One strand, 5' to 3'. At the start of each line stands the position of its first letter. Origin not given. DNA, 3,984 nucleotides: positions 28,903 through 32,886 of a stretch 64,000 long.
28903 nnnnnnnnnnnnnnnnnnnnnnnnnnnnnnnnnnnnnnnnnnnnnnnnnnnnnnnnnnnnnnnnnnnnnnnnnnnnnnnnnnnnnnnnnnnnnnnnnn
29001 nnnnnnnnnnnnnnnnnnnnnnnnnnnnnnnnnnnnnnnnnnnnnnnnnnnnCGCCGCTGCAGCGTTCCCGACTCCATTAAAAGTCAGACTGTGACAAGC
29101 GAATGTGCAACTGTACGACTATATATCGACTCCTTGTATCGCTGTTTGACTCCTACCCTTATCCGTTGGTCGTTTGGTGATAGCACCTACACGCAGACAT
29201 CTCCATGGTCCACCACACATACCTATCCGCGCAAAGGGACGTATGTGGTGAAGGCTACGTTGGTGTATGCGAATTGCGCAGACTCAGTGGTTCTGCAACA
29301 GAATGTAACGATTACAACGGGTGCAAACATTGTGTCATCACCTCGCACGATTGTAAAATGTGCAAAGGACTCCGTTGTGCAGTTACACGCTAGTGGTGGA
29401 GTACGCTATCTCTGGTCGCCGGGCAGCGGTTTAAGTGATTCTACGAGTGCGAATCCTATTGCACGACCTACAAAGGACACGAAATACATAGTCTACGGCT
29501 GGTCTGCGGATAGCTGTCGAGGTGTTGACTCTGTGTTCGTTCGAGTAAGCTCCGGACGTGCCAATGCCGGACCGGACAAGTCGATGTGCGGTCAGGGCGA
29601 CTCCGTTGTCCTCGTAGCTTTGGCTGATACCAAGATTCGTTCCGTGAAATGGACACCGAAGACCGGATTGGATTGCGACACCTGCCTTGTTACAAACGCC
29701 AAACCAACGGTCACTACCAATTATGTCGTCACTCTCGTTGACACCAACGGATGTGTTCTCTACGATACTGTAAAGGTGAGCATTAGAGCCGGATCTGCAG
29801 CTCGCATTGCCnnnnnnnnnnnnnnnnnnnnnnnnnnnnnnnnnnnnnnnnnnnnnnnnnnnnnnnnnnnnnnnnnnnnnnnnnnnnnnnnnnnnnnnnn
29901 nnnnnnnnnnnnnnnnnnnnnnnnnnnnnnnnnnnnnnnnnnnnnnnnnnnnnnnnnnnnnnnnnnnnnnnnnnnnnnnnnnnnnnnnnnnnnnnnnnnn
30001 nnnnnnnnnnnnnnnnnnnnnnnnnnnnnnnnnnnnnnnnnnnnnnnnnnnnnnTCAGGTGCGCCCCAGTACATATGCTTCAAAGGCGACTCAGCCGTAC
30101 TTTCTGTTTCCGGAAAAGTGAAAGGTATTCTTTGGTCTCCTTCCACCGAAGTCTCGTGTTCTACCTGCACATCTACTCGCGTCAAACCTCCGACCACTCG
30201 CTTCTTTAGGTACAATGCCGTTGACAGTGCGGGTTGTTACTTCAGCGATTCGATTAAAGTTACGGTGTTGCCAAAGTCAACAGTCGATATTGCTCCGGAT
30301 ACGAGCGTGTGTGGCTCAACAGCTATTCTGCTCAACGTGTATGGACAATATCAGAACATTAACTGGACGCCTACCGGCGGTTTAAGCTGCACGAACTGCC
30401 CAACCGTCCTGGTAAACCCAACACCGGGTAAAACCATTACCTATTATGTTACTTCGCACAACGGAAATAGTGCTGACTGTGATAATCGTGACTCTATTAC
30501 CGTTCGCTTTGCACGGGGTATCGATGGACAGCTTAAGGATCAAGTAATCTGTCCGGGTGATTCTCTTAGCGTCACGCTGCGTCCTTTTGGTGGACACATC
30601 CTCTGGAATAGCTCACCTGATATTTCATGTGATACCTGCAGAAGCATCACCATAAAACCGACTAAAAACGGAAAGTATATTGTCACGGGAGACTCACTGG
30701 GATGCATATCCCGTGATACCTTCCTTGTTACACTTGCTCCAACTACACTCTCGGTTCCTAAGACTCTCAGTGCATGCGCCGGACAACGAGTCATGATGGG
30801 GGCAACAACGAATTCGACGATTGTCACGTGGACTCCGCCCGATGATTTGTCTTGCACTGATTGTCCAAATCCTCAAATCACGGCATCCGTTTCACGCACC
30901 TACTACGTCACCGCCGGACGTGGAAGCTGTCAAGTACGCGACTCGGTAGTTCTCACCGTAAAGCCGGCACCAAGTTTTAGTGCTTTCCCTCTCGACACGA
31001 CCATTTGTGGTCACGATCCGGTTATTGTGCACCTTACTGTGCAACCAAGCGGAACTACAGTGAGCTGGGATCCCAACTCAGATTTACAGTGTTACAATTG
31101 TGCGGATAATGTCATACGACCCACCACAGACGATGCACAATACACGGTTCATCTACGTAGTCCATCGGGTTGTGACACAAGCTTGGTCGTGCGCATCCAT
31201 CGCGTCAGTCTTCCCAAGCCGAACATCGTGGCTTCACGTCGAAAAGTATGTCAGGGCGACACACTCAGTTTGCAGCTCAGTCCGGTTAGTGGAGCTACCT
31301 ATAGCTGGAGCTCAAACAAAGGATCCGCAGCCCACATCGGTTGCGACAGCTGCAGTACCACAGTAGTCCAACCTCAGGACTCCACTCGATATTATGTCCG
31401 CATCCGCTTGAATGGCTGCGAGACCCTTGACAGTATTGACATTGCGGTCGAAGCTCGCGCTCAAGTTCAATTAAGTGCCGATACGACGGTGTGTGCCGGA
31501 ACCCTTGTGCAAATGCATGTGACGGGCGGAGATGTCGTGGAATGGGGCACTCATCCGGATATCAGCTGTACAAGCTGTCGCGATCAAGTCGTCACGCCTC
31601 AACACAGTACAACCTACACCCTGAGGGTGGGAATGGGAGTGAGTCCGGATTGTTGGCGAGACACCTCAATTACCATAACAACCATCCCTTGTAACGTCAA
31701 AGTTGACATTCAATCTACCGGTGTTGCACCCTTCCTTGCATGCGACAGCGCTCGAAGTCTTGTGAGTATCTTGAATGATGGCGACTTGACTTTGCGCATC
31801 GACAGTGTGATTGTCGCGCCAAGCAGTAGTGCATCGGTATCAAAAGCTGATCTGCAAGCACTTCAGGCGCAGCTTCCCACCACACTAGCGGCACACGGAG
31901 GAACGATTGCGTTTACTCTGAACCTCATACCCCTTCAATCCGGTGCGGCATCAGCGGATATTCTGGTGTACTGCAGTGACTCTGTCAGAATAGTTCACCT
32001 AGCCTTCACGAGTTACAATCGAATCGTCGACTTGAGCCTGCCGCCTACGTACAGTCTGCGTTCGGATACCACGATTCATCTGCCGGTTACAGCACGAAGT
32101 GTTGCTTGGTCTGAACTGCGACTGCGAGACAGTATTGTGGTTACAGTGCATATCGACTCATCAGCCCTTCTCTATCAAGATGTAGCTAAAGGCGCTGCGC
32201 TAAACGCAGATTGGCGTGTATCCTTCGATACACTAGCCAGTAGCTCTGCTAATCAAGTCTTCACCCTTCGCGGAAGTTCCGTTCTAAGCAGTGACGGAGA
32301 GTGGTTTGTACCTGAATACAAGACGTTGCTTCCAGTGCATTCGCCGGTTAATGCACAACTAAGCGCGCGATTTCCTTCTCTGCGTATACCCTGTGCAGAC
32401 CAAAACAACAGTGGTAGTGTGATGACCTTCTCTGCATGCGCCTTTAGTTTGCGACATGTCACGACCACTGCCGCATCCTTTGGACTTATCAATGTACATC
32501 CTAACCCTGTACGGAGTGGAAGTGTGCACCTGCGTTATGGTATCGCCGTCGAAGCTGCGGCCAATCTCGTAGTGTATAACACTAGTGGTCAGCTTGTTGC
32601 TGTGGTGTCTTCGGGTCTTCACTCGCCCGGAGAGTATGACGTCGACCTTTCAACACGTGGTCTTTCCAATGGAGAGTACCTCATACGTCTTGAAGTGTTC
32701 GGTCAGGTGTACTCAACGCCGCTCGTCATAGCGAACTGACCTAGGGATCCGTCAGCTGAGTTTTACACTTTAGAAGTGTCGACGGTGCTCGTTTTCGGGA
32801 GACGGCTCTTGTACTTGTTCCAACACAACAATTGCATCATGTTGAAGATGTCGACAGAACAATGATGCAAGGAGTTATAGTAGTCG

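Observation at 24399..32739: FkbM methyltransferase, two tandem LamG lectin-domain paralogues and a 1623-aa Kelch plus Cys-pair Ig-repeat T9SS adhesin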

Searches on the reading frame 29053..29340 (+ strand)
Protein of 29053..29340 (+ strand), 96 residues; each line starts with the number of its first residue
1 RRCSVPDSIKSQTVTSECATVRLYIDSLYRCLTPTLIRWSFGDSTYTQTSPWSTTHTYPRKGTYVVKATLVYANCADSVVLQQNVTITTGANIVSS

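Call 13: search_protein_families(library=pfam, proteins=[window:29053-29340:+], max_evalue=10)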
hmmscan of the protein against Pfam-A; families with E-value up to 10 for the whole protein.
seq(96 aa): 2 families
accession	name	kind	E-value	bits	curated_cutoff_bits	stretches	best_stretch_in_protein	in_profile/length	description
PF18911.6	PKD_4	-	5.8e-06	26.7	27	1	32-69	32-67/85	PKD domain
PF00801.26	PKD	-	6.5e-06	26.5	23.5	1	33-69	28-64/80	PKD domain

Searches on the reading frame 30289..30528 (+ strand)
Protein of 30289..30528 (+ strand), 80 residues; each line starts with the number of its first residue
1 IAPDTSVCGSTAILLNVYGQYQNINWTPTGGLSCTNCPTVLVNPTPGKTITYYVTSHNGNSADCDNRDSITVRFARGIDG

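Call 12: search_protein_families(library=pfam, proteins=[window:30289-30528:+], max_evalue=10)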
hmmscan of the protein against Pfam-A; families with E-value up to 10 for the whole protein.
seq(80 aa): 3 families
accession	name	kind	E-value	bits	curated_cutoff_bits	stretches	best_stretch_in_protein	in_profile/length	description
PF19081.6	Ig_7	-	0.00042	21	27.3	1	4-72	9-80/84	Ig-like domain CHU_C associated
PF01081.25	Aldolase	-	0.0056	16.6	27.8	1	7-44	132-169/196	KDPG and KHG aldolase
PF01667.23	Ribosomal_S27e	-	0.092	12.9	24.5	1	32-49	27-44/55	Ribosomal protein S27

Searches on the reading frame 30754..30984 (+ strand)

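Call 12: search_protein_families(library=pfam, proteins=[window:30754-30984:+], max_evalue=10)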
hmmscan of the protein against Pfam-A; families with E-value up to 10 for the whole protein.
seq(77 aa): 1 family
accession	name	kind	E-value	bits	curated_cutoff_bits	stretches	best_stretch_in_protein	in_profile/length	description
PF16260.11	DUF4914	-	0.12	10.9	25.7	1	15-62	353-400/612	Domain of unknown function (DUF4914)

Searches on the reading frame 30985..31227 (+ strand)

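Call 12: search_protein_families(library=pfam, proteins=[window:30985-31227:+], max_evalue=10)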
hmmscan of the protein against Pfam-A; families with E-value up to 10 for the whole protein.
seq(81 aa): 4 families
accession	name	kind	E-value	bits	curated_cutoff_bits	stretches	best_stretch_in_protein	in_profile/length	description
PF03905.18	Corona_NS4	-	0.011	16.1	25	1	44-66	15-35/45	Coronavirus non-structural protein NS4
PF14951.11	DUF4503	-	0.064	12.2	27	1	31-75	298-341/392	Domain of unknown function (DUF4503)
PF18611.7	IL3Ra_N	-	0.12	12.7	26.1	1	14-41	1-28/78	IL-3 receptor alpha chain N-terminal domain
PF20578.4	aBig_2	-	0.22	11.8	27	1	19-57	30-67/89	Atrophied bacterial Ig domain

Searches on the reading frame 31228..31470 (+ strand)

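Call 12: search_protein_families(library=pfam, proteins=[window:31228-31470:+], max_evalue=10)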
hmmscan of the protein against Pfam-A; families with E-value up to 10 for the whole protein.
seq(81 aa): 2 families
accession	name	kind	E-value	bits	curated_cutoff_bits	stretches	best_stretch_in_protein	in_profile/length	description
PF19081.6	Ig_7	-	8.8e-08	32.8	27.3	1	3-74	8-80/84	Ig-like domain CHU_C associated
PF01667.23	Ribosomal_S27e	-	0.073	13.2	24.5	1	34-50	24-40/55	Ribosomal protein S27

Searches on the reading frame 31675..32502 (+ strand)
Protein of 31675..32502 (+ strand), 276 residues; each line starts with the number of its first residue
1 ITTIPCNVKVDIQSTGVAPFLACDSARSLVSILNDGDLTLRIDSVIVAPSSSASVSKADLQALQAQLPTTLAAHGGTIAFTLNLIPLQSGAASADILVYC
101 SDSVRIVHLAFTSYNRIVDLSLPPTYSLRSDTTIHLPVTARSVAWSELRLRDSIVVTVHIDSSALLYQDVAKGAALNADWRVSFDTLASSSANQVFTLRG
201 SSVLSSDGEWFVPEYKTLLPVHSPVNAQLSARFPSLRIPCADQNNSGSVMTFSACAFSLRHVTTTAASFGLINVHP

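Call 59: search_protein_families(library=pfam, alignment_id=A3, max_evalue=1)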
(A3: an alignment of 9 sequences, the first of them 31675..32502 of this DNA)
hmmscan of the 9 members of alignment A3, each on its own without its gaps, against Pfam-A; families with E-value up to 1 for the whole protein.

A. member 1, window:31675-32502:+ (276 aa): 0 families

B. families by the number of members that match (of 9 scanned): 5 families
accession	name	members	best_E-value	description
PF00963.24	Cohesin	1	0.00011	Cohesin domain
PF05762.20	VWA_CoxE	1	0.054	VWA domain containing CoxE-like protein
PF15367.11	CABS1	1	0.1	Calcium-binding and spermatid-specific protein 1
PF09619.16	YscW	1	0.15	Type III secretion system lipoprotein chaperone (YscW)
PF11920.14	DUF3438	1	0.18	Protein of unknown function (DUF3438)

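Call 64: predict_structure(alignment_id=A3)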
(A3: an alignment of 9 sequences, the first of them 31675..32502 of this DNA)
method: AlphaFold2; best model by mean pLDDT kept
length: 276 residues; sequences in the alignment: 9
mean_pLDDT: 71.8   pTM: 0.60
mean pLDDT of the five models: 71.8, 71.2, 68.0, 65.6, 54.9
residues with pLDDT >= 90: 39; 70-90: 143; 50-70: 57; < 50: 37
segments of 3 or more residues with pLDDT < 50: 1-23, 265-276
pLDDT, mean of each block of 10 residues (from residue 1): 27 28 56 79 85 79 89 81 72 81 79 71 73 87 72 84 88 89 92 90 82 83 71 63 62 59 43 26
secondary structure, 60 per line:
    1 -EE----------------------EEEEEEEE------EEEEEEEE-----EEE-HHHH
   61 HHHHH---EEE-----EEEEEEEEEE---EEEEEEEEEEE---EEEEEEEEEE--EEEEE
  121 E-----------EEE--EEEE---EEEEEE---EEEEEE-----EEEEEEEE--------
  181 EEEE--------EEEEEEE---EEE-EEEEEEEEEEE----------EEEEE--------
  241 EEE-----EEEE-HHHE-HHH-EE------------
elements in order: E26-33 E40-47 E53-55 H57-65 E69-71 E77-86 E90-100 E104-113 E116-121 E133-135 E138-141 E145-150 E154-159 E165-172 E181-184 E193-199 E203-205 E207-217 E228-232 E241-243 E249-252

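Call 68: fold_search(model_id=the predicted structure, library=pdb)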
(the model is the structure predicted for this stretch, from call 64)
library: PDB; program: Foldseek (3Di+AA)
matches with E <= 10: 1211; with E <= 0.001: 30
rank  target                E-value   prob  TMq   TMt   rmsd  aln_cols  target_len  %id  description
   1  7akk_E                2.4e-05  1.00  0.23  0.14  20.5       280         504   10  Structure of a complement factor-receptor complex (released 2022-04-13)
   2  9sv8_C                2.8e-05  1.00  0.22  0.19  20.9       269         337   10  Herpes simplex virus 2 delta28-73 glycoprotein C ectodomain in complex with C3b (released 2025-12-10)
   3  8xez_A                3.6e-05  1.00  0.24  0.10  14.7       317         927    8  Cryo-EM structure of integrin ITGAV/ITGB3 complex, conformation 5 (released 2024-12-18)
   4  9ijj_4K               7.4e-05  1.00  0.23  0.17  23.4       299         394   11  In situ structure of the central apparatus in mouse sperm axoneme. (released 2025-06-04)
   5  7l0o_B                8.6e-05  1.00  0.32  0.21  12.9       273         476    9  Streptococcus gordonii C123 Domain(s)-Structural and Functional Analysis (released 2021-09-08)
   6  9fh8_H                8.6e-05  1.00  0.22  0.22  13.8       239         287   11  Crystal structure of the SPD-2 domain of Apis dorsata CEP192 (released 2025-03-26)
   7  4ofq_A                9.0e-05  1.00  0.29  0.25  12.5       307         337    9  Structure of the C-terminal domain of the Streptococcus pyogenes antigen I/II-family protein AspA (released 2014-03-12)
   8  6bqm                  1.3e-04  1.00  0.25  0.16  16.7       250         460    9  Secreted serine protease VesC from Vibrio cholerae (released 2018-11-28)
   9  9fh8_A                1.3e-04  1.00  0.23  0.22  14.0       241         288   11  Crystal structure of the SPD-2 domain of Apis dorsata CEP192 (released 2025-03-26)
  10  4ofq_B                1.7e-04  1.00  0.29  0.25  12.7       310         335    9  Structure of the C-terminal domain of the Streptococcus pyogenes antigen I/II-family protein AspA (released 2014-03-12)
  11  2wza                  2.9e-04  1.00  0.34  0.29  12.3       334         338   10  Two intramolecular isopeptide bonds are identified in the crystal structure of the Streptococcus gordonii SspB C-termina (released 2010-02-16)
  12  4z23                  3.2e-04  1.00  0.31  0.28  10.1       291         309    6  BspA_C_WT (released 2016-06-29)
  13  7som_D                3.4e-04  1.00  0.25  0.07   9.5       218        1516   12  Ciliary C2 central pair apparatus isolated from Chlamydomonas reinhardtii (released 2022-04-13)
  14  5dza                  3.9e-04  1.00  0.30  0.28  11.9       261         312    9  Streptococcus agalactiae AgI/II polypeptide BspA C terminal domain (WT) (released 2016-06-22)
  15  8xen_A                4.5e-04  0.99  0.23  0.10  14.6       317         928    9  Cryo-EM structure of integrin ITGAV/ITGB3 complex, conformation 4 (released 2024-12-18)
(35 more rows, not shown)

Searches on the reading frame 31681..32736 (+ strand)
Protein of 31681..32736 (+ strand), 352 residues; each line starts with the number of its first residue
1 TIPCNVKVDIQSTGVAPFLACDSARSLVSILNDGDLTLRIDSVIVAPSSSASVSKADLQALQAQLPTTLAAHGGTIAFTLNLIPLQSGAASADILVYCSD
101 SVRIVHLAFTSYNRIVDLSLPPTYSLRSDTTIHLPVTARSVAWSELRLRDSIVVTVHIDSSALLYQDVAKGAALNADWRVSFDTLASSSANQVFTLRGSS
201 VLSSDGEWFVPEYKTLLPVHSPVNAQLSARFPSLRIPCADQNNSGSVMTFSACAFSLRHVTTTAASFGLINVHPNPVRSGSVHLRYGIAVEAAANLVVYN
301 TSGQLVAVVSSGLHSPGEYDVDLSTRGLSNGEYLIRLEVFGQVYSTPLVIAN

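Call 13: search_protein_families(library=pfam, proteins=[window:31681-32736:+], max_evalue=10)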
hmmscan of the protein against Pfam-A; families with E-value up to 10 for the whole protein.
seq(352 aa): 2 families
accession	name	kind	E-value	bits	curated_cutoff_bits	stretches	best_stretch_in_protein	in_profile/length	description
PF18962.6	Por_Secre_tail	-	0.00036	21.2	27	1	272-339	1-64/75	Secretion system C-terminal sorting domain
PF13860.13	FlgD_ig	-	0.008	16.6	27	1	293-337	24-73/79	FlgD Ig-like domain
